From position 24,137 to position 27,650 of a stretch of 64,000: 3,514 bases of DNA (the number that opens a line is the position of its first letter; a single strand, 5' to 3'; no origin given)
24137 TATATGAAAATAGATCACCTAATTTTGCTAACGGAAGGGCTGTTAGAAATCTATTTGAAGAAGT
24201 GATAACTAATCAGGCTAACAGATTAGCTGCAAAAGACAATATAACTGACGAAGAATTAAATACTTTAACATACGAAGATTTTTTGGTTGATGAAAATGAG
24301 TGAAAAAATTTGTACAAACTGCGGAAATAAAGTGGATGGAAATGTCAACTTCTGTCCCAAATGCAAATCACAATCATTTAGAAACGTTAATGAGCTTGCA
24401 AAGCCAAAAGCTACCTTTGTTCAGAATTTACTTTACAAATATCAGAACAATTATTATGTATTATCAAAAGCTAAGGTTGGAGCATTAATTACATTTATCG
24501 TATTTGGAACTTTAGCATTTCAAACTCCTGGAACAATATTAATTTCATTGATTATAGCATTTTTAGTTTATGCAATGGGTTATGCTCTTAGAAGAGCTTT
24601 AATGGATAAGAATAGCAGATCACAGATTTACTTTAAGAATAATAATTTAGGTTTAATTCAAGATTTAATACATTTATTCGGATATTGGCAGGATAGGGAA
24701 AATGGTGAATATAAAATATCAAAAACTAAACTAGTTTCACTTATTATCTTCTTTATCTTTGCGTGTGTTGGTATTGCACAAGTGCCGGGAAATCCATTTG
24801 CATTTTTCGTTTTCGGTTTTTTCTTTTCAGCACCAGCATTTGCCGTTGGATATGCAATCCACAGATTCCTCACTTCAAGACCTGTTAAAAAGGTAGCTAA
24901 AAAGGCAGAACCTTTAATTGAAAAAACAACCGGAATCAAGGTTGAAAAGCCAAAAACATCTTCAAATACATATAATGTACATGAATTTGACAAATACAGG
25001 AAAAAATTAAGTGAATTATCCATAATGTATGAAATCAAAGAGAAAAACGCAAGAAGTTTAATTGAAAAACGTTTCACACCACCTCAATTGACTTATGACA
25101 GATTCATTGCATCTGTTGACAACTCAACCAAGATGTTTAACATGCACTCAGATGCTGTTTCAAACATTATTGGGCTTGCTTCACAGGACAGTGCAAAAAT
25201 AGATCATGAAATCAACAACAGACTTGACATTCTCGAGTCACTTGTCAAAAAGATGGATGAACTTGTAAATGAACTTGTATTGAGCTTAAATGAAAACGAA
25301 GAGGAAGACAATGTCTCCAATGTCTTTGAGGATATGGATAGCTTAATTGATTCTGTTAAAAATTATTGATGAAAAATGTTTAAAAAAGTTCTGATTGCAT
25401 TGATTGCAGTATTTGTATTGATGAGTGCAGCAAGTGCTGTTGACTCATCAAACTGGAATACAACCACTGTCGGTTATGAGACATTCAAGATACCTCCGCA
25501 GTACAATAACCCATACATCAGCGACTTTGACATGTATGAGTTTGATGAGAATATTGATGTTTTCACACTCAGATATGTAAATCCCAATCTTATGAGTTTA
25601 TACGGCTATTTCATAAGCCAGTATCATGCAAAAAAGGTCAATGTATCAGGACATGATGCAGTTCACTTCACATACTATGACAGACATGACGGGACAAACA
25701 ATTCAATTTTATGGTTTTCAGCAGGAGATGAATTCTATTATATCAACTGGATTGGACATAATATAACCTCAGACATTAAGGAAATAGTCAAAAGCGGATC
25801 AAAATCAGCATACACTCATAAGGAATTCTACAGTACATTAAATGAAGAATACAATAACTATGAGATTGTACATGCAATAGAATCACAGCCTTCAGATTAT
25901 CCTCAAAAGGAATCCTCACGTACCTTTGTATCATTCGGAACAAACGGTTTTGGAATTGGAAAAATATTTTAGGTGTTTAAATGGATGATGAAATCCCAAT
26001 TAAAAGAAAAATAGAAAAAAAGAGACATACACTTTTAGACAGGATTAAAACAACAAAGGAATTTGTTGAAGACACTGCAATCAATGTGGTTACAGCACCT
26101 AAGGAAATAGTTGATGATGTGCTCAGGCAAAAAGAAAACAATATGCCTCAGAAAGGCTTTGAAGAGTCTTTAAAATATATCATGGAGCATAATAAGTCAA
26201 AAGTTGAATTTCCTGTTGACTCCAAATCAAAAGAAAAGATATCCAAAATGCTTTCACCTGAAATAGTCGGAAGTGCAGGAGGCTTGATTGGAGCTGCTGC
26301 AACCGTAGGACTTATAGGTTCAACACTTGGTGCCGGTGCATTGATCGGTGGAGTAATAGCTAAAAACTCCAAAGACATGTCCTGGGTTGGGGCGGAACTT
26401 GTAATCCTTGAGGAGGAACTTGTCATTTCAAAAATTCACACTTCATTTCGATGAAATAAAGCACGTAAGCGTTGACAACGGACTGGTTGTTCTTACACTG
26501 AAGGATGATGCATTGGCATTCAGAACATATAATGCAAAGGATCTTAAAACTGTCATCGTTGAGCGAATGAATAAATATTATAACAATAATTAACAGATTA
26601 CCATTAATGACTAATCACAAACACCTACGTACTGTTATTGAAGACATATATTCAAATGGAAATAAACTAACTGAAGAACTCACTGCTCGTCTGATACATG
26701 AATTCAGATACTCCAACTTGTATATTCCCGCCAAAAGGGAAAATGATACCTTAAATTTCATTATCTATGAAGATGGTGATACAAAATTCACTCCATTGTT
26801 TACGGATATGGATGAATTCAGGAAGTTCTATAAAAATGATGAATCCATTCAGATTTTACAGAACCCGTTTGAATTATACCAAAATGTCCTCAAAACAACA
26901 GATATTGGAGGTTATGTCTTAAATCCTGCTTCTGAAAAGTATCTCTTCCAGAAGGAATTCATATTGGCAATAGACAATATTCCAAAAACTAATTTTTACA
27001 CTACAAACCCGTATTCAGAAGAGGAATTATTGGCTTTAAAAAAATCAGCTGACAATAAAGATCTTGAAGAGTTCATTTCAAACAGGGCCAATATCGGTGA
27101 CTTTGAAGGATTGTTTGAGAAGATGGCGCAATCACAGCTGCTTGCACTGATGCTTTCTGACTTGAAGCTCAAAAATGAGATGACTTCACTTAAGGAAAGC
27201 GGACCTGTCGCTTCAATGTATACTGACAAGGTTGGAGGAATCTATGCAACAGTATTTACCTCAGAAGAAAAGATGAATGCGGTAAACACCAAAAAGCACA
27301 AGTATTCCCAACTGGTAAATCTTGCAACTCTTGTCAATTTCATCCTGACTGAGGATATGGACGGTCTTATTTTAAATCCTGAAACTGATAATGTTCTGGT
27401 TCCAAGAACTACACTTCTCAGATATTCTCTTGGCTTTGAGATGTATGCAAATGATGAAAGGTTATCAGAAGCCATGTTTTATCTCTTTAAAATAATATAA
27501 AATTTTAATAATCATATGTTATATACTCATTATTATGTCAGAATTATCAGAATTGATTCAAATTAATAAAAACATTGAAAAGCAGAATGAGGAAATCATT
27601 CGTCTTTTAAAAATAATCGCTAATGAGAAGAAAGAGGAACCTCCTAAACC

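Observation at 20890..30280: Tightly packed 11-gene cluster (Fe-S helicase, Zn-ribbon/TerB-like AAA+ ATPase, Zn-ribbon membrane proteins, SseB-like, Lon-like, HExxH): candidate undescribed conflict or stress system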

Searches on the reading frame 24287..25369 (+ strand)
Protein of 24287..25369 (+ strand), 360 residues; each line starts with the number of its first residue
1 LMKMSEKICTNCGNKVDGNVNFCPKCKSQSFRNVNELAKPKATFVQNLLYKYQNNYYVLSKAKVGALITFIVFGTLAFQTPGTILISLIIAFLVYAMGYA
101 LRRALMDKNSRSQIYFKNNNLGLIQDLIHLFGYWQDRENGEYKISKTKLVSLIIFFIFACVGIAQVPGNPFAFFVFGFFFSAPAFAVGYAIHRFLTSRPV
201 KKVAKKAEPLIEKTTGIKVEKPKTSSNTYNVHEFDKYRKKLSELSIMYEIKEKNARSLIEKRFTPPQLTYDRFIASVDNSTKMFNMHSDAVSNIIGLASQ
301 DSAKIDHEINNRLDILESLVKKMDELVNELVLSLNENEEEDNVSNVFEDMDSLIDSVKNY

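Call 4: search_protein_families(library=pfam, max_evalue=0.1, proteins=[window:24287-25369:+])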
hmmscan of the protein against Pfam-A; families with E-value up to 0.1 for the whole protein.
window:24287-25369:+ (360 aa): 9 families
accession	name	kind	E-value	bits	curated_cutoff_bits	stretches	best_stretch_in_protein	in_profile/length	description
PF13240.11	Zn_Ribbon_1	-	0.0001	22.4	25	1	9-26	2-19/23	zinc-ribbon domain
PF17032.10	Zn_ribbon_15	-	0.001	20.3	28.9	1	6-27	52-73/73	zinc-ribbon family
PF24460.1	DUF7575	-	0.0033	17.2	28.5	1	9-26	6-23/28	Domain of unknown function (DUF7575)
PF12773.13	DZR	-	0.0037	17.9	27.3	1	5-26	23-44/45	Double zinc ribbon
PF13248.11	Zn_ribbon_3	-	0.0075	16.2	27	1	5-26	1-22/26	zinc-ribbon domain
PF10003.15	DUF2244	-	0.022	14.9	27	0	64-121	16-73/138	Integral membrane protein (DUF2244)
PF25764.1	KIF21A_4th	-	0.042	13.9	33.1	1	233-341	22-134/183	KIF21A-like domain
PF20813.2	FhbB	-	0.068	13.9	27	0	269-306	9-46/80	Factor H binding protein B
PF18912.6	DZR_2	-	0.096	13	27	0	9-30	10-31/56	Double zinc ribbon domain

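Call 5: search_protein_families(library=padloc, max_evalue=0.1, proteins=[window:24287-25369:+])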
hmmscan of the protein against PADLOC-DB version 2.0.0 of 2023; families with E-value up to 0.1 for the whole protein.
window:24287-25369:+ (360 aa): 0 families

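Call 12: search_protein_families(library=ncbifam, max_evalue=0.01, proteins=[window:24287-25369:+])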
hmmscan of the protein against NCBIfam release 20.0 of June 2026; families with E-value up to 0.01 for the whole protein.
window:24287-25369:+ (360 aa): 0 families

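Call 13: search_protein_families(library=phrogs, max_evalue=0.01, proteins=[window:24287-25369:+])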
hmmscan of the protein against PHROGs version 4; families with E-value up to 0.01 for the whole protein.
window:24287-25369:+ (360 aa): 3 families
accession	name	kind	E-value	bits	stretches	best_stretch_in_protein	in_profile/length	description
phrog_16989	-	moron, auxiliary metabolic gene and host takeover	0.00026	22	1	5-33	5-33/122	membrane protein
phrog_19315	-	unknown function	0.005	16.9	1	8-30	286-311/348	-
phrog_10292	-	unknown function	0.0055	17.7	0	7-173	4-116/136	-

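Call 96: search_protein_families(library=pfam, alignment_id=A11, max_evalue=1)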
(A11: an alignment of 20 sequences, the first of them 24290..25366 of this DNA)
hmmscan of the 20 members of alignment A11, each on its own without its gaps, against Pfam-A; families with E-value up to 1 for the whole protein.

A. member 1, window:24290-25366:+ (359 aa): 16 families
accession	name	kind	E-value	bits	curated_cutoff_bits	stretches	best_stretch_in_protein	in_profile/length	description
PF13240.11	Zn_Ribbon_1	-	0.0001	22.4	25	1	8-25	2-19/23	zinc-ribbon domain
PF17032.10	Zn_ribbon_15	-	0.0017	19.6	28.9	1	5-26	52-73/73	zinc-ribbon family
PF24460.1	DUF7575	-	0.0033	17.2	28.5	1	8-25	6-23/28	Domain of unknown function (DUF7575)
PF12773.13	DZR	-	0.0039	17.7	27.3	1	4-25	23-44/45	Double zinc ribbon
PF13248.11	Zn_ribbon_3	-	0.0074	16.2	27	1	4-25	1-22/26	zinc-ribbon domain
PF10003.15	DUF2244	-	0.022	14.9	27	0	63-120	16-73/138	Integral membrane protein (DUF2244)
PF25764.1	KIF21A_4th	-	0.042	14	33.1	1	232-340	22-134/183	KIF21A-like domain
PF20813.2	FhbB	-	0.068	13.9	27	1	268-305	9-46/80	Factor H binding protein B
PF18912.6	DZR_2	-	0.11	12.8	27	1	8-29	10-31/56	Double zinc ribbon domain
PF19724.4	DUF6217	-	0.14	12.8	25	1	306-334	43-71/132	Family of unknown function (DUF6217)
PF01757.29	Acyl_transf_3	-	0.16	11.4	31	1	145-196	152-203/326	Acyltransferase domain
PF23455.1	DUF7129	-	0.4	10.9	30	1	8-33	14-40/45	Domain of unknown function (DUF7129)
PF01155.25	HypA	-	0.42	11.1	28.9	1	7-31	72-98/112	Hydrogenase/urease nickel incorporation, metallochaperone, hypA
PF04740.18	LXG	-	0.43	10.9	26.5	1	231-353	68-193/202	LXG domain of WXG superfamily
PF24463.1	DUF7577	-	0.47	10.5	28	1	8-25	5-22/27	Domain of unknown function (DUF7577)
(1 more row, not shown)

B. families by the number of members that match (of 20 scanned): 77 families (the first 25 are shown)
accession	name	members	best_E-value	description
PF13248.11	Zn_ribbon_3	20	1.5e-05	zinc-ribbon domain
PF17032.10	Zn_ribbon_15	20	0.00016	zinc-ribbon family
PF12773.13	DZR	20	0.00032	Double zinc ribbon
PF13240.11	Zn_Ribbon_1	19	7.3e-06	zinc-ribbon domain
PF01155.25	HypA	17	0.0013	Hydrogenase/urease nickel incorporation, metallochaperone, hypA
PF18912.6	DZR_2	16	0.009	Double zinc ribbon domain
PF24460.1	DUF7575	14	1.3e-05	Domain of unknown function (DUF7575)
PF24463.1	DUF7577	12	0.00048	Domain of unknown function (DUF7577)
PF14570.12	zf-RING_4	8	0.024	RING/Ubox like zinc-binding domain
PF08772.16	Zn_ribbon_NOB1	7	0.00096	Nin one binding (NOB1) Zn-ribbon like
PF25764.1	KIF21A_4th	7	0.0066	KIF21A-like domain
PF08271.17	Zn_Ribbon_TF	7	0.014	TFIIB zinc-binding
PF04740.18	LXG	6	1.2e-05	LXG domain of WXG superfamily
PF07332.16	Phage_holin_3_6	6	0.0019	Putative Actinobacterial Holin-X, holin superfamily III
PF18551.6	TackOD1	5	0.13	Thaumarchaeal output domain 1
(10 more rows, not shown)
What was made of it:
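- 24290..25369 (+): g3: zinc ribbon, two repeats of a motif plus TM hairpin, and a conserved helical tail. Its start overlaps the g2 stop. Weak LXG (PF04740) hits to the tail in 6 of 20 orthologues, best E 1.2e-5 (call 96).
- The g3 tail weakly hits the LXG domain in 6 of 20 orthologues (call 96).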

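Call 97: search_solved_structures(query=A11, max_evalue=10)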
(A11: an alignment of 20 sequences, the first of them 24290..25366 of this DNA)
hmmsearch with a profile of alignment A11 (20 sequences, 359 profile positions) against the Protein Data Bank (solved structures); distinct sequences matched with E-value up to 10: 11.
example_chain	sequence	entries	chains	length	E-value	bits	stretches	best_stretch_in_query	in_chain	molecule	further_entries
9e6q_Ag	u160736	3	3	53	0.047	15.9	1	4-35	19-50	Large ribosomal subunit protein eL40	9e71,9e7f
9p3z_A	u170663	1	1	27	0.14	14.4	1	6-29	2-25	Zinc finger C4H2 domain-containing protein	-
8hku_L40E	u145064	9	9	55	0.2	13.9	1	5-36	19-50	50S ribosomal protein L40E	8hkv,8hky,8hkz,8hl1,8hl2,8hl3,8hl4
6egc_A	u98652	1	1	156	0.48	12.6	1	303-356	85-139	SC_2L4HC2_23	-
2ayj_A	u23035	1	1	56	0.48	12.6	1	5-36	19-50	50S ribosomal protein L40e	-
4wfc_A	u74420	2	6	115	0.52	12.5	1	314-354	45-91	Exosome complex exonuclease RRP6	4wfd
3cex_A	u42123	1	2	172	1.7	10.9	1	229-279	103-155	Uncharacterized protein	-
5lkm_A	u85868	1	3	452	1.8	10.7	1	4-42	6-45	DNA repair protein RadA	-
8rxc_D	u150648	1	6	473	2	10.6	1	4-42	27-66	DNA repair protein RadA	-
5djn_A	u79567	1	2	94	2.3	10.4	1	189-258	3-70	Kinesin-like protein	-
5j0k_A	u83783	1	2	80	2.3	10.4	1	303-356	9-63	designed protein 2L4HC2_23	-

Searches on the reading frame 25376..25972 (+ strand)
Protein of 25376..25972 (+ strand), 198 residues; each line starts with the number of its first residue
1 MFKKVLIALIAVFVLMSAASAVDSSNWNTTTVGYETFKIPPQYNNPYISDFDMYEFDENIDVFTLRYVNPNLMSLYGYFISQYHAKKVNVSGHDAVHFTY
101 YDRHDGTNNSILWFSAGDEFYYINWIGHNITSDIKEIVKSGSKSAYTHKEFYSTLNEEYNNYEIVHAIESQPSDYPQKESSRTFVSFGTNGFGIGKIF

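Call 4: search_protein_families(library=pfam, max_evalue=0.1, proteins=[window:25376-25972:+])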
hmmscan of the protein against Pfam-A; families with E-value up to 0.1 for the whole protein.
window:25376-25972:+ (198 aa): 1 family
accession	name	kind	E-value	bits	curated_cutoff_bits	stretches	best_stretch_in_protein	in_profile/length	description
PF05044.18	HPD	-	0.017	15.5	25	1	105-163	37-95/154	Homeo-prospero domain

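Call 5: search_protein_families(library=padloc, max_evalue=0.1, proteins=[window:25376-25972:+])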
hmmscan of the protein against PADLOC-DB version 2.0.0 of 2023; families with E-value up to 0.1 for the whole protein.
window:25376-25972:+ (198 aa): 0 families

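Call 12: search_protein_families(library=ncbifam, max_evalue=0.01, proteins=[window:25376-25972:+])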
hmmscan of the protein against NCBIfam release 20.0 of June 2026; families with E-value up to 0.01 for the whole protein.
window:25376-25972:+ (198 aa): 0 families

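Call 13: search_protein_families(library=phrogs, max_evalue=0.01, proteins=[window:25376-25972:+])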
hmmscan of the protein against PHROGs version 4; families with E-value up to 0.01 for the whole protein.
window:25376-25972:+ (198 aa): 1 family
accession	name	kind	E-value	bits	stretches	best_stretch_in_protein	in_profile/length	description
phrog_29576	-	unknown function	0.0047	18.3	1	20-86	11-78/103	-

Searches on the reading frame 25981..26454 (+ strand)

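Call 4: search_protein_families(library=pfam, max_evalue=0.1, proteins=[window:25981-26454:+])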
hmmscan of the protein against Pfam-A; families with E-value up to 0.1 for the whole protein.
window:25981-26454:+ (157 aa): 0 families

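Call 5: search_protein_families(library=padloc, max_evalue=0.1, proteins=[window:25981-26454:+])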
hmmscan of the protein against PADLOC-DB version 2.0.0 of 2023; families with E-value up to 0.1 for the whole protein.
window:25981-26454:+ (157 aa): 0 families

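Call 12: search_protein_families(library=ncbifam, max_evalue=0.01, proteins=[window:25981-26454:+])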
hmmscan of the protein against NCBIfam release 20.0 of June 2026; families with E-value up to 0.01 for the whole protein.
window:25981-26454:+ (157 aa): 1 family
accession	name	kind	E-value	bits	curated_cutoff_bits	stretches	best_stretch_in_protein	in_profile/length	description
NF053698.1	bfe1_fam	equivalog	0.0033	16.9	315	1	9-108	150-253/313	Bfe1 family T6SS effector protein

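Call 13: search_protein_families(library=phrogs, max_evalue=0.01, proteins=[window:25981-26454:+])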
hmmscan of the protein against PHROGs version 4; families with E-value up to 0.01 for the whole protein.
window:25981-26454:+ (157 aa): 0 families

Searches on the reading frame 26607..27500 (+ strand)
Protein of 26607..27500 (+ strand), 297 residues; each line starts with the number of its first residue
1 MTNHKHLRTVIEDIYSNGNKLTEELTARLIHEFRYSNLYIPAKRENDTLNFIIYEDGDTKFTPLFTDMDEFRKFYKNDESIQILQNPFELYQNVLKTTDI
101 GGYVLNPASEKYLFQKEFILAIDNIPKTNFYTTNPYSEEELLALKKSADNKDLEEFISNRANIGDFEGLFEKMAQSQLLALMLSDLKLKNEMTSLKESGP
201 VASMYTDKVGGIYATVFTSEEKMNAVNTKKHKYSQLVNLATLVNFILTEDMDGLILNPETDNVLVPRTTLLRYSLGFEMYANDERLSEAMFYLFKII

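Call 4: search_protein_families(library=pfam, max_evalue=0.1, proteins=[window:26607-27500:+])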
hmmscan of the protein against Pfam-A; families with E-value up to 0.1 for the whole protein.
window:26607-27500:+ (297 aa): 2 families
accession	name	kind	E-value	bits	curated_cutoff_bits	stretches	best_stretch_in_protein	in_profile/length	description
PF07179.17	SseB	-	2.5e-17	63.6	21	2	22-119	14-122/124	SseB protein N-terminal domain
PF21356.2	Vps27_GAT-like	-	0.014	16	27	0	208-242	28-63/71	Vacuolar protein sorting-associated protein 27, GAT-like domain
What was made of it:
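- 26607..27500 (+): g6, an SseB-family protein and part of the core. PF07179 at 2.5e-17 (call 4).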

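Call 5: search_protein_families(library=padloc, max_evalue=0.1, proteins=[window:26607-27500:+])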
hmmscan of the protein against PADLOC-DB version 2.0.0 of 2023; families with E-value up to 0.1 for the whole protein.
window:26607-27500:+ (297 aa): 0 families

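Call 12: search_protein_families(library=ncbifam, max_evalue=0.01, proteins=[window:26607-27500:+])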
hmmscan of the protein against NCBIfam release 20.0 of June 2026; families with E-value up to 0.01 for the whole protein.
window:26607-27500:+ (297 aa): 0 families

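Call 13: search_protein_families(library=phrogs, max_evalue=0.01, proteins=[window:26607-27500:+])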
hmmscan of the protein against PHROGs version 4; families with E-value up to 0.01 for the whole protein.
window:26607-27500:+ (297 aa): 0 families

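Call 22: find_related_loci(query=A2, collection=genome_contigs, flank=10000)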
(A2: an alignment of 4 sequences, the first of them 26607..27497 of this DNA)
Query A2 (297 aa) in genome_contigs; peptide patterns used: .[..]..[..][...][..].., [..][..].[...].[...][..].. (x = any residue, [..] = any of these).
92 stretches matched a pattern; 32 encode a relative of the query (tblastn E <= 1e-3); 32 distinct loci.
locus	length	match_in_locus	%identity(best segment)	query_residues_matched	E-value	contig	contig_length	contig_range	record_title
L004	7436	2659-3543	87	1-296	3e-173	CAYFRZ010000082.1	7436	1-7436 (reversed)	MAG TPA_asm: uncultured Methanobrevibacter sp. isolate ERP107106_co2_178 genome assembly, contig: NODE_8728_length_7436_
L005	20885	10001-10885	78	1-296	4e-157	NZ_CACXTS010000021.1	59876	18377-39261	MAG: uncultured Methanobrevibacter sp. isolate RUG11588, whole genome shotgun sequence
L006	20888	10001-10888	77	1-296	2e-153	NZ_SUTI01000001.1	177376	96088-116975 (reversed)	MAG: Methanobrevibacter sp. isolate SIG16 NODE_10_length_177376_cov_26.533398, whole genome shotgun sequence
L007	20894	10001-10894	74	1-296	8e-143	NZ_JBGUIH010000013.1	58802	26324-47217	MAG: Methanobrevibacter sp. isolate ruminal_MAG_331 ruminal_MAG_331_contig_0013, whole genome shotgun sequence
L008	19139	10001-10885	69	1-296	1e-140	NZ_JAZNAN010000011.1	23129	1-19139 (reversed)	MAG: Methanobrevibacter sp. isolate T1900044747_TS20190213.MAGScoT_cleanbin_000007 SGB_2127_k141_175657, whole genome sh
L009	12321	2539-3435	73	1-296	1e-139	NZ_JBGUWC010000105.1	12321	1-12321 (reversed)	MAG: Methanobrevibacter sp. isolate ruminal_MAG_86 ruminal_MAG_86_contig_0120, whole genome shotgun sequence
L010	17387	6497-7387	69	1-296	6e-138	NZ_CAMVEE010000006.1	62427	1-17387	MAG: uncultured Methanobrevibacter sp. isolate SRR8387718_bin.72_metaWRAP_v1.3_MAG ERZ14209544.744, whole genome shotgun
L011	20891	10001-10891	69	1-294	2e-137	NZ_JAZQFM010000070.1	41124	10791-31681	MAG: Methanobrevibacter sp. isolate T1900044632_TS20190098.MAGScoT_cleanbin_000077 SGB_1074_k141_335947, whole genome sh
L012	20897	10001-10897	67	1-296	8e-138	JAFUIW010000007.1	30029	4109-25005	MAG: Methanobrevibacter sp. isolate RGIG4535 Roe_deer_Rectum-1__c61643, whole genome shotgun sequence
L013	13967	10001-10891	69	1-294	6e-137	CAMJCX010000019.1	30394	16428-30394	MAG: uncultured Methanobrevibacter sp. isolate SRR12081300_bin.41_metaWRAP_v1.3_MAG genome assembly, contig: ERZ12289770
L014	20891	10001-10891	68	1-294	6e-137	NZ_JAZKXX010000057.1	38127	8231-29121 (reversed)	MAG: Methanobrevibacter sp. isolate T1900045112_TC20190106.MAGScoT_cleanbin_000022 SGB_4795_k141_1560341, whole genome s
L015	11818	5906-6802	68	1-296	7e-137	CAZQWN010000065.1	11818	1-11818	MAG TPA_asm: uncultured Methanobrevibacter sp. isolate SRP315200_co1_967 genome assembly, contig: NODE_11779_length_1181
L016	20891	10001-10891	67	1-294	1e-136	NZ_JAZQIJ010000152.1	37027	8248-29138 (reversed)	MAG: Methanobrevibacter sp. isolate T1900044625_TS20190091.MAGScoT_cleanbin_000015 SGB_930_k141_1681842, whole genome sh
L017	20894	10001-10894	66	1-295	2e-133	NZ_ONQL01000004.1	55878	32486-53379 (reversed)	Uncultured Methanobrevibacter sp. isolate RUG545, whole genome shotgun sequence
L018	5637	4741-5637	66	1-296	5e-134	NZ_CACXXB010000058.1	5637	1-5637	MAG: uncultured Methanobrevibacter sp. isolate RUG11674, whole genome shotgun sequence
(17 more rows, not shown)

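Call 89: search_protein_families(library=pfam, max_evalue=0.01, proteins=[L017:9211-9990:+])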
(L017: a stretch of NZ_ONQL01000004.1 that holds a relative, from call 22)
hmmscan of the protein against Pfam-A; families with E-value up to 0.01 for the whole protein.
L017:9211-9990:+ (259 aa): 6 families
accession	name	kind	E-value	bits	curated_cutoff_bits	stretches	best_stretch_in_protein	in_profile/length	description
PF07719.23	TPR_2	-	9.4e-05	22.7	27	0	56-76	11-31/34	Tetratricopeptide repeat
PF13432.12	TPR_16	-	0.00016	22.5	32.7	1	55-111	6-61/65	Tetratricopeptide repeat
PF12895.13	ANAPC3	-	0.00016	22.3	27.2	1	57-106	34-81/82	Anaphase-promoting complex, cyclosome, subunit 3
PF13048.12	DUF3908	-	0.0011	19.6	22.9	1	23-80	57-119/134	Protein of unknown function (DUF3908)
PF00515.34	TPR_1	-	0.0048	17.1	27.8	0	59-76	14-31/34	Tetratricopeptide repeat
PF13424.12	TPR_12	-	0.0055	17.3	30.1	0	58-75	15-32/77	Tetratricopeptide repeat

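Call 94: search_solved_structures(query=A1, max_evalue=10)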
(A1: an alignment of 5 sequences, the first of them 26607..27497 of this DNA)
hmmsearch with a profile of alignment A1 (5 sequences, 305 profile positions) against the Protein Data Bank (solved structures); distinct sequences matched with E-value up to 10: 1.
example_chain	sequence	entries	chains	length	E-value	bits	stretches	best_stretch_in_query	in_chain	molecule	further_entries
4bt2_A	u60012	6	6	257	0.27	13.6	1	101-169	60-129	ALPHA-ACETOLACTATE DECARBOXYLASE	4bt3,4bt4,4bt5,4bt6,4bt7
